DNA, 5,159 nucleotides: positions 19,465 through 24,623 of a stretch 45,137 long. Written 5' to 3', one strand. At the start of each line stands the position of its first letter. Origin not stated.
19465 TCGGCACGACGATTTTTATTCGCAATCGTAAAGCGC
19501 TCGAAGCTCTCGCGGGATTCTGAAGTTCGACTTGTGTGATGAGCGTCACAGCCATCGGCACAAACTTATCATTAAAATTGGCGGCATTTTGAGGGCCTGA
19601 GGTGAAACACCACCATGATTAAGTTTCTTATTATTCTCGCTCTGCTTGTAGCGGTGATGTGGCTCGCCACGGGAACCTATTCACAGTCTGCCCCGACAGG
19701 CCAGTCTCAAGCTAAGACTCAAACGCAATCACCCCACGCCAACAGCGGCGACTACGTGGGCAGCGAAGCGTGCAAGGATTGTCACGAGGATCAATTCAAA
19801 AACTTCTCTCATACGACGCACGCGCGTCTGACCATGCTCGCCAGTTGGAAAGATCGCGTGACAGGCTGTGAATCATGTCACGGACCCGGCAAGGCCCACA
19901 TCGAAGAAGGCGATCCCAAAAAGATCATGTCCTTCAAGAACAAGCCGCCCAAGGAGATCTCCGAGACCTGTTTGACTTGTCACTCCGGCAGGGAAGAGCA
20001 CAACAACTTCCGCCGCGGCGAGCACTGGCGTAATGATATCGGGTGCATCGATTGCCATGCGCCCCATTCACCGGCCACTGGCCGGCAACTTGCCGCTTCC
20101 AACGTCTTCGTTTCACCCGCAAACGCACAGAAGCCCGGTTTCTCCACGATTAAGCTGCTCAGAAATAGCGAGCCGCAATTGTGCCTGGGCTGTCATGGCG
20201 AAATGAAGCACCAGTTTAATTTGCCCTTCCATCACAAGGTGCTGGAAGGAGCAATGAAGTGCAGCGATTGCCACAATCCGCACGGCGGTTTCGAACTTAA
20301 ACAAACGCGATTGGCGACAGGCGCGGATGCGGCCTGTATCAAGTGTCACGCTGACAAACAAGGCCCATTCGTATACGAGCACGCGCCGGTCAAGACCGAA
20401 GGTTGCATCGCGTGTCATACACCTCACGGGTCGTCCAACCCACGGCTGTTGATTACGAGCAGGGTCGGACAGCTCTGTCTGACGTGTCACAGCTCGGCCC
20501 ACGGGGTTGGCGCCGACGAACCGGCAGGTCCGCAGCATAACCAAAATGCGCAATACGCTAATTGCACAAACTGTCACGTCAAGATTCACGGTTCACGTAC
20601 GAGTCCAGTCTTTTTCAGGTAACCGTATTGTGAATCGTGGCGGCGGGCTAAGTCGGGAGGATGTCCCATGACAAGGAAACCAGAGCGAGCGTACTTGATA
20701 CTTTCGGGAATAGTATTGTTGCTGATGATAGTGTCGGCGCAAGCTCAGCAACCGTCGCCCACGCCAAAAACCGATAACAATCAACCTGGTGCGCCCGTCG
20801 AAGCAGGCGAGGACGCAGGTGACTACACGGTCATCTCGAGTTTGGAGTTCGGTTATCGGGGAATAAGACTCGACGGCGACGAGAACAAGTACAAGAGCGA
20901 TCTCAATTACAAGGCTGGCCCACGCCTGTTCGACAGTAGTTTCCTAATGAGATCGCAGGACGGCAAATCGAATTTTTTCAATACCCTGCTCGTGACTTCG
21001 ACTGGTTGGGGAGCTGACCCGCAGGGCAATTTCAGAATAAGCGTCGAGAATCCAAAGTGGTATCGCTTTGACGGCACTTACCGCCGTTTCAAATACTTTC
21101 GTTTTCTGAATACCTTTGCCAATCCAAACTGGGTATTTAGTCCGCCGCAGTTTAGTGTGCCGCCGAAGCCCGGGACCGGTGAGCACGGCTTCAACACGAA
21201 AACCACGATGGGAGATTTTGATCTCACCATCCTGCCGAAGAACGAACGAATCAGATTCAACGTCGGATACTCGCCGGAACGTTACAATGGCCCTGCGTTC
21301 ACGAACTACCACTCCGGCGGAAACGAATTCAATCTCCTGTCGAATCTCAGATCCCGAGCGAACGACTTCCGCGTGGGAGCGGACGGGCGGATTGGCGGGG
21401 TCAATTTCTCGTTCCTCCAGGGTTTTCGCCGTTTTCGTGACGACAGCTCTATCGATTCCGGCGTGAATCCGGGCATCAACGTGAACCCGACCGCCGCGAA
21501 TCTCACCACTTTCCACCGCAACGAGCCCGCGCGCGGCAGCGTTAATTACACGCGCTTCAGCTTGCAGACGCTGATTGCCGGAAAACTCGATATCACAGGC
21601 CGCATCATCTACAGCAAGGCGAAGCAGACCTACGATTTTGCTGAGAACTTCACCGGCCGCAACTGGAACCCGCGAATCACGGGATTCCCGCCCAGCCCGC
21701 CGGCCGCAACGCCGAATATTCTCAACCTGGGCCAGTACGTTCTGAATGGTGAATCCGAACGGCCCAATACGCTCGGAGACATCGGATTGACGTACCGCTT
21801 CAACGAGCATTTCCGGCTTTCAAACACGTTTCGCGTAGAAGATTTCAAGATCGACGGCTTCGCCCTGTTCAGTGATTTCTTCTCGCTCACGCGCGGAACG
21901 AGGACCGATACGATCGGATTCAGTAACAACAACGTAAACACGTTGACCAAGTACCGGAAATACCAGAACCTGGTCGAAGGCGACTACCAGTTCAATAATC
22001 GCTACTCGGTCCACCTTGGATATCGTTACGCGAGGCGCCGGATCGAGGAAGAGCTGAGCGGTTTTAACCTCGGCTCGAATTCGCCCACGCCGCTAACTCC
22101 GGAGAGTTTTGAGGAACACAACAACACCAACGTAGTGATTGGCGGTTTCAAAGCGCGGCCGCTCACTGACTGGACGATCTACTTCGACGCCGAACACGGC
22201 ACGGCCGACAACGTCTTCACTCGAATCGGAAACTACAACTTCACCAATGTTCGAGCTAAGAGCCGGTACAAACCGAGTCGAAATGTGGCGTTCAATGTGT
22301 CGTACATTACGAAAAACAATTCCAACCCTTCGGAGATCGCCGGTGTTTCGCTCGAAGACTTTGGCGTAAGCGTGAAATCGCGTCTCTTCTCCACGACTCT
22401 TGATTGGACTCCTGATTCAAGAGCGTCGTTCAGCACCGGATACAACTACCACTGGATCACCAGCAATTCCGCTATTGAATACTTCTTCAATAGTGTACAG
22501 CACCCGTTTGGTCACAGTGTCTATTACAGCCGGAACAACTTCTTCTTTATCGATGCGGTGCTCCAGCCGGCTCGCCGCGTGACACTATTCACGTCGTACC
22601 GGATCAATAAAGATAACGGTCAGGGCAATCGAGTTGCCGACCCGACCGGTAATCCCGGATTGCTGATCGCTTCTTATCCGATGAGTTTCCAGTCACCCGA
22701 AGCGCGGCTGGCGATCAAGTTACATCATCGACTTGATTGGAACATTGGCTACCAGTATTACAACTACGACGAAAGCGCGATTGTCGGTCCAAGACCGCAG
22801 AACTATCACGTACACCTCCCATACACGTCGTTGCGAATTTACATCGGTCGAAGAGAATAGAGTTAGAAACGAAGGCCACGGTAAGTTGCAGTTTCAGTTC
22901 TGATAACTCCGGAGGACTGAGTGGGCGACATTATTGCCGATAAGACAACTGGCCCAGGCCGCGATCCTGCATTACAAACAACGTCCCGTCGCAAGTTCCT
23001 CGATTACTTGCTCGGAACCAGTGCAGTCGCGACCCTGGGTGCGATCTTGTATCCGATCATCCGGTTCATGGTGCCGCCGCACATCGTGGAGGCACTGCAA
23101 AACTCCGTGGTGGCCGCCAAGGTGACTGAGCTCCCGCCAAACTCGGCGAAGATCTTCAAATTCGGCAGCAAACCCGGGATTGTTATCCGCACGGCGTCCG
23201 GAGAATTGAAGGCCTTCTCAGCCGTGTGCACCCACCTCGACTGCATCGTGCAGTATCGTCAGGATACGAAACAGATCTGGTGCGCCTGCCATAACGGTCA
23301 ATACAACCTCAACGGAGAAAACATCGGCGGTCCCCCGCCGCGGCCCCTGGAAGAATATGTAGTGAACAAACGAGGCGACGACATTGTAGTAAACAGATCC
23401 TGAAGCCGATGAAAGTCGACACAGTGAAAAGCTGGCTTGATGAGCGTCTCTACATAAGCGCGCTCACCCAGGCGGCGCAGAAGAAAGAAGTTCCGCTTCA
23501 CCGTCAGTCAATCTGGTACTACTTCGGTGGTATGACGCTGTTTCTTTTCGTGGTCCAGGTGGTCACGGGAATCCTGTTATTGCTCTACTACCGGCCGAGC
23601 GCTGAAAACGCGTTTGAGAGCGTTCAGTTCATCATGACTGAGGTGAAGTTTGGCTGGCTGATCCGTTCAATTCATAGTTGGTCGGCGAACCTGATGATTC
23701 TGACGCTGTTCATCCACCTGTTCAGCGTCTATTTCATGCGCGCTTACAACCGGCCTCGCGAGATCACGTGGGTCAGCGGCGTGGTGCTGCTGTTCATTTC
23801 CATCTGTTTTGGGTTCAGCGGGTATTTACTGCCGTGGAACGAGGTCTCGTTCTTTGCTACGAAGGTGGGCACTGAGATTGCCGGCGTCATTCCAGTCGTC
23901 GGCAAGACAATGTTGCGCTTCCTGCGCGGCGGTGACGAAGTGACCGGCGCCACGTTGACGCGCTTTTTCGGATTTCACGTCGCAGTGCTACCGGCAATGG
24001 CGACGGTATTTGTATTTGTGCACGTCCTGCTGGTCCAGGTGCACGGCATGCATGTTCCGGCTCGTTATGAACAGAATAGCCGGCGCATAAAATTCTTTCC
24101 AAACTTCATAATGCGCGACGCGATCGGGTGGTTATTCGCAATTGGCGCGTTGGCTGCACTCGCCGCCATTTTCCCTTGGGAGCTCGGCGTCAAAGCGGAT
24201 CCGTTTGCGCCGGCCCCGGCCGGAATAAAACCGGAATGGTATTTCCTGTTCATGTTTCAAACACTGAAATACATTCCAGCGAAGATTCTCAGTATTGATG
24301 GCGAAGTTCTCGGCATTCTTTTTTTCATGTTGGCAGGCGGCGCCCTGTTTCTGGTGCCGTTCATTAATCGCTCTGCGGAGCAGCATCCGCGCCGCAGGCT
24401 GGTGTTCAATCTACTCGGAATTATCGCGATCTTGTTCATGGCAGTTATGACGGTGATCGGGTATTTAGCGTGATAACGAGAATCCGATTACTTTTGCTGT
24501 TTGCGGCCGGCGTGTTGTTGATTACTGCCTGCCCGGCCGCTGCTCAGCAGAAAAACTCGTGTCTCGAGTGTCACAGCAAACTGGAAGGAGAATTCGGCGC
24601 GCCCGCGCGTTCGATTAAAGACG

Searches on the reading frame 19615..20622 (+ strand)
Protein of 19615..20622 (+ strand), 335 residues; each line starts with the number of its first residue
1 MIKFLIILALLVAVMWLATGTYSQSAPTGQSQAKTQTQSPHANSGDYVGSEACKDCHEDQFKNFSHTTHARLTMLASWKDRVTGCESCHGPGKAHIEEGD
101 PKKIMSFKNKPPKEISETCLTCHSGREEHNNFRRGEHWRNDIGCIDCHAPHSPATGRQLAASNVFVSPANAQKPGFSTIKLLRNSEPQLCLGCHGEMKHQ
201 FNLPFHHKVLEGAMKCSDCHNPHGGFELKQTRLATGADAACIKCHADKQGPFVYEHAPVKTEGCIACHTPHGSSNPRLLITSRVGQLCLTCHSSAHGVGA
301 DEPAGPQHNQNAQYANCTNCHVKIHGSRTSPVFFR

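Call 21: search_protein_families(library=pfam, proteins=[window:19615-20622:+], max_evalue=0.01)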
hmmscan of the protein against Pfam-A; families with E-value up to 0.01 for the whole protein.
window:19615-20622:+ (335 aa): 8 families
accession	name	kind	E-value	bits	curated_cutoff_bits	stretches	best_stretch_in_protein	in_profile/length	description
PF09699.15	Paired_CXXCH_1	-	1.3e-28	98.8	20.6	3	256-295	1-39/41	Doubled CXXCH motif (Paired_CXXCH_1)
PF14522.11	Cytochrome_C7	-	1.5e-13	50.8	24.8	2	206-269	4-67/67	Cytochrome c7 and related cytochrome c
PF14537.11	Cytochrom_c3_2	-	2e-12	47.8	25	1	137-245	2-78/79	Cytochrome c3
PF22678.1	Cytochrom_c_NrfB-like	-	8.4e-09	36.2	27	1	85-152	1-69/89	Cytochrome c-type protein NrfB-like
PF03264.19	Cytochrom_NNT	-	1.8e-07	31.5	24.1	1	117-154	37-78/174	NapC/NirT cytochrome c family, N-terminal region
PF02085.21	Cytochrom_CIII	-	5.7e-06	27.1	22.9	0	136-220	27-101/101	Class III cytochrome C family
PF13435.11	Cytochrome_C554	-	2.9e-05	25.4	20.8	0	52-72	1-21/84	Cytochrome c554 and c-prime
PF02335.20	Cytochrom_C552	-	0.0015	18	24.1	1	130-171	233-273/438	Cytochrome c552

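Call 83: search_solved_structures(query=window:19615-20619:+, max_evalue=0.001)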
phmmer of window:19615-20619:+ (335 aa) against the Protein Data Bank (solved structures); distinct sequences matched with E-value up to 0.001: 5.
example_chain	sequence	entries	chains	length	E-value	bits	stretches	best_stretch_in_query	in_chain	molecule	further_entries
6r2q_A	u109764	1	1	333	1e-31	113.5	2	181-328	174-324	Cystathionine beta-synthase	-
6qvm_A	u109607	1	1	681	1.3e-09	40.8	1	80-129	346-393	Multiheme cytochrome cf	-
6i5b_A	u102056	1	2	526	1.1e-07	34.4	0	42-72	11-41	Uncharacterized protein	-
2ozy_A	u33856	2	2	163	0.00014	24.3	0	51-152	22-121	Cytochrome c-type protein nrfB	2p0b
3ubr_A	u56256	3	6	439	0.00042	22.7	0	126-152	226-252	Cytochrome c-552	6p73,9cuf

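Call 87: search_protein_families(library=ncbifam, proteins=[window:19615-20619:+], max_evalue=0.001)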
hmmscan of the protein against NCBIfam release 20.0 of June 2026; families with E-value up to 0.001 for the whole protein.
window:19615-20619:+ (335 aa): 9 families
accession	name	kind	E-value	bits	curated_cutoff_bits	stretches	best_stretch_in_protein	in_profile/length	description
TIGR03508.1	decahem_SO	subfamily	3.4e-70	236.5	192.2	2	180-329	110-256/258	DmsE family decaheme c-type cytochrome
NF041028.1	decahem_GSU2203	exception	1.2e-69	235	325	1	28-328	14-302/317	GSU2203 family decaheme c-type cytochrome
TIGR01905.1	paired_CXXCH_1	subfamily_domain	6.9e-23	80.3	25.2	2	256-295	1-39/41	doubled CXXCH domain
TIGR03153.1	cytochr_NrfH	equivalog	2.4e-14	53.6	134.2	2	114-154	26-65/138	cytochrome c nitrite reductase small subunit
NF008659.0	PRK11659.1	equivalog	4.1e-11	42.9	184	1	10-153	13-147/188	cytochrome c nitrite reductase pentaheme subunit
NF041198.1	UshA_like_PCGU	equivalog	1.3e-10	40.5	275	2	83-132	473-516/519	UshA-like (seleno)protein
NF047727.1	4hemeCytCCctA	equivalog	7.9e-08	32.4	180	1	186-248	56-107/109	tetraheme c-type cytochrome CctA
TIGR03146.1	cyt_nit_nrfB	equivalog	8.2e-08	32.7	166.6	1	114-248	9-144/145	cytochrome c nitrite reductase pentaheme subunit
TIGR02162.1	torC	equivalog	0.00066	19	478.2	1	116-154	44-87/387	pentaheme c-type cytochrome TorC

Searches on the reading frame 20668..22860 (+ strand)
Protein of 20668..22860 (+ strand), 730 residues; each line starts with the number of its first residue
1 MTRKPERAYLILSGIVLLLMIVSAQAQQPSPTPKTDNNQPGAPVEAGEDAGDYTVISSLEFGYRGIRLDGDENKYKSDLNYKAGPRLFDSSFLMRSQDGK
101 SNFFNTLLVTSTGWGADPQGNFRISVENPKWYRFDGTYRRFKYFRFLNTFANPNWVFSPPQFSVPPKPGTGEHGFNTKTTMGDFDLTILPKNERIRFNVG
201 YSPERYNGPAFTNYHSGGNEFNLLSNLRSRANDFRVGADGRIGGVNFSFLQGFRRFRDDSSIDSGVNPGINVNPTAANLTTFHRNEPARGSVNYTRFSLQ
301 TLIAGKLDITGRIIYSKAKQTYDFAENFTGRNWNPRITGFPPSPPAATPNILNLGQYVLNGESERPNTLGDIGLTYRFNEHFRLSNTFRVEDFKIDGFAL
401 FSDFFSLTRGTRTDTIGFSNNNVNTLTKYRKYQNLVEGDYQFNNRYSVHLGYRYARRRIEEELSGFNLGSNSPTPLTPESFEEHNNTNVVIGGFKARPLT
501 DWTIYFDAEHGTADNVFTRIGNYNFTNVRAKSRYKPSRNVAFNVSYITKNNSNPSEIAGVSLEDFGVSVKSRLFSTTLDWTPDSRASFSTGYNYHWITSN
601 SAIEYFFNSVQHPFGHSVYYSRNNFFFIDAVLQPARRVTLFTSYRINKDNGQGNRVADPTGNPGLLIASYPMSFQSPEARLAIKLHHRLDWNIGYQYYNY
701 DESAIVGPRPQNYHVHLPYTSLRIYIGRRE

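Call 21: search_protein_families(library=pfam, proteins=[window:20668-22860:+], max_evalue=0.01)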
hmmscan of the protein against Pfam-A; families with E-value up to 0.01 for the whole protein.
window:20668-22860:+ (730 aa): 0 families

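Call 69: search_protein_families(library=pfam, proteins=[window:20668-22857:+], max_evalue=10)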
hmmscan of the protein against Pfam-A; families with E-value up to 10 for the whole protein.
window:20668-22857:+ (730 aa): 0 families

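Call 81: predict_structure(protein=window:20668-22857:+)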
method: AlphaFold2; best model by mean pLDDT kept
length: 730 residues; sequences in the alignment: 1
mean_pLDDT: 28.3   pTM: 0.20
mean pLDDT of the five models: 28.3, 24.6, 23.1, 22.9, 22.9
residues with pLDDT >= 90: 0; 70-90: 2; 50-70: 20; < 50: 708
segments of 3 or more residues with pLDDT < 50: 24-36, 38-730
pLDDT, mean of each block of 10 residues (from residue 1): 56 69 47 37 28 22 26 29 26 28 27 29 26 24 25 28 30 32 26 28 25 24 23 25 24 25 25 24 23 23 25 23 24 25 27 28 25 24 24 25 25 25 26 25 26 28 27 27 28 27 33 31 31 31 30 31 32 27 26 29 33 30 28 26 27 31 29 28 28 26 29 26 26
secondary structure, 60 per line:
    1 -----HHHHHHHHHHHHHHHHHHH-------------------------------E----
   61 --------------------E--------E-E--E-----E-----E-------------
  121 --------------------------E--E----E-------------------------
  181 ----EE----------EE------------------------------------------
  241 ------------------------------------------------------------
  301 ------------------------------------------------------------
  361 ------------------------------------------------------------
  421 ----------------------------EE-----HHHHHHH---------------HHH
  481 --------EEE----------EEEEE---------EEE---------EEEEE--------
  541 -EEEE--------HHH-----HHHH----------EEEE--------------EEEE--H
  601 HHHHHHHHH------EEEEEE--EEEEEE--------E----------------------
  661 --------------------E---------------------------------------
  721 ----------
elements in order (helices of 4 or more, strands of 3 or more residues): H6-24 H456-462 E489-491 E502-506 E516-518 E528-532 E542-545 H562-565 E576-579 E594-597 H600-609 E616-621 E624-629

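Call 82: search_solved_structures(query=A2, max_evalue=10)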
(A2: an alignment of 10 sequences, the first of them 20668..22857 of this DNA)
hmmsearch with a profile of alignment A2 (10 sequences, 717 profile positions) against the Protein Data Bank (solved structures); distinct sequences matched with E-value up to 10: 1.
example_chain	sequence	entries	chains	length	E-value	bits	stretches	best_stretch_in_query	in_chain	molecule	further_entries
4bts_AZ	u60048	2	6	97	0.0096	17.5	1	279-353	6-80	40S RIBOSOMAL PROTEIN RPS21E | RPS21E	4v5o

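Call 87: search_protein_families(library=ncbifam, proteins=[window:20668-22857:+], max_evalue=0.001)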
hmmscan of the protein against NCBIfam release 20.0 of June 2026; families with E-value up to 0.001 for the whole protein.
window:20668-22857:+ (730 aa): 0 families

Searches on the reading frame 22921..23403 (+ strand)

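Call 21: search_protein_families(library=pfam, proteins=[window:22921-23403:+], max_evalue=0.01)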
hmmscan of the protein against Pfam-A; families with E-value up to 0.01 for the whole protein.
window:22921-23403:+ (160 aa): 2 families
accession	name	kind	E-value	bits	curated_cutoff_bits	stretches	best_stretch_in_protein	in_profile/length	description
PF00355.32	Rieske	-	4.5e-14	52.6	20.3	1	63-146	3-87/88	Rieske [2Fe-2S] domain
PF25471.1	TM_PetC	-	2.4e-08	34.1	37.1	1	22-54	8-40/48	Iron-sulfur subunit PetC transmembrane anchor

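Call 87: search_protein_families(library=ncbifam, proteins=[window:22921-23400:+], max_evalue=0.001)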
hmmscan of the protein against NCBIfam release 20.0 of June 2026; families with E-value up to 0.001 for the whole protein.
window:22921-23400:+ (160 aa): 8 families
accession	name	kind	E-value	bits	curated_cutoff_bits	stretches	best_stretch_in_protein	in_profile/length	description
NF045928.1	Cytb6fFeSPetC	equivalog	4.2e-20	71.9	250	1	20-156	11-162/179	cytochrome b6-f complex iron-sulfur subunit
NF010001.0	PRK13474.1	subfamily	2.6e-19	69.2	154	1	20-158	11-162/178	cytochrome b6-f complex iron-sulfur subunit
TIGR01416.1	Rieske_proteo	equivalog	8.9e-17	61.6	97.4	2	99-144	112-161/176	ubiquinol-cytochrome c reductase iron-sulfur subunit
NF050121.1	bc1_QcrA_actin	exception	4.4e-09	36.3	275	1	94-144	238-291/319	cytochrome bc1 complex Rieske iron-sulfur subunit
NF041174.1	SDX_Thmprot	equivalog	2.2e-08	34.2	170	1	84-139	24-80/109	sulredoxin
TIGR02694.1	arsenite_ox_S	equivalog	1.6e-06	28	95.65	1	92-128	47-83/129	arsenate reductase (azurin) small subunit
NF007422.0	PRK09965.1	equivalog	1.5e-05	25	113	1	61-158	2-99/106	bifunctional 3-phenylpropionate/cinnamic acid dioxygenase ferredoxin subunit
NF058607.1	GlBtMonoOxGbcA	equivalog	0.00036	19.1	670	1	64-133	58-130/420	glycine betaine monooxygenase oxygenase subunit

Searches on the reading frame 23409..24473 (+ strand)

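Call 21: search_protein_families(library=pfam, proteins=[window:23409-24473:+], max_evalue=0.01)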
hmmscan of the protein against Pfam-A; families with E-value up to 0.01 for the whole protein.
window:23409-24473:+ (354 aa): 5 families
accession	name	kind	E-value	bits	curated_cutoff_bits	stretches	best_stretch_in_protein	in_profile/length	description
PF00033.24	Cytochrome_B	-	6.7e-56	189.6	27.2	1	34-210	11-186/189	Cytochrome b/b6/petB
PF13631.11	Cytochrom_B_N_2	-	1.8e-42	145.6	27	1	95-259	2-166/169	Cytochrome b(N-terminal)/b6/petB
PF00032.22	Cytochrom_B_C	-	8.9e-13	48.8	20.7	1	263-352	2-83/102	Cytochrome b(C-terminal)/b6/petD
PF01292.26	Ni_hydr_CYTB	-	3.2e-05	24.2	30.1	1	26-115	94-170/179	Prokaryotic cytochrome b561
PF14358.11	DUF4405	-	0.00034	21.5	26.7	1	42-105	5-63/66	Domain of unknown function (DUF4405)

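Call 87: search_protein_families(library=ncbifam, proteins=[window:23409-24470:+], max_evalue=0.001)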
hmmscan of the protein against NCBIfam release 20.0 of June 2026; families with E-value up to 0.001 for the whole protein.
window:23409-24470:+ (354 aa): 5 families
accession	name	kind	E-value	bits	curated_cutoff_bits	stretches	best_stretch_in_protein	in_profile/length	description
NF002990.0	PRK03735.1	subfamily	1.3e-72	244.2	325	1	4-217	3-222/223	cytochrome b6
NF040969.1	cytb_ExtP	equivalog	5.3e-63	212.6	290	1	31-214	19-202/205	selenite/tellurite reduction operon b-type cytochrome ExtP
NF050120.1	bc1_QcrB_actin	exception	8.5e-42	143.6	500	1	9-329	1-356/458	cytochrome bc1 complex cytochrome b subunit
NF041076.1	cyt_b_SoxC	equivalog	1.7e-37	129.5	740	2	32-222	23-207/542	proton pump complex cytochrome B SoxC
TIGR01156.1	cytb6_f_IV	equivalog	1.5e-09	37.9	127.05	1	242-347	45-146/160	cytochrome b6-f complex subunit IV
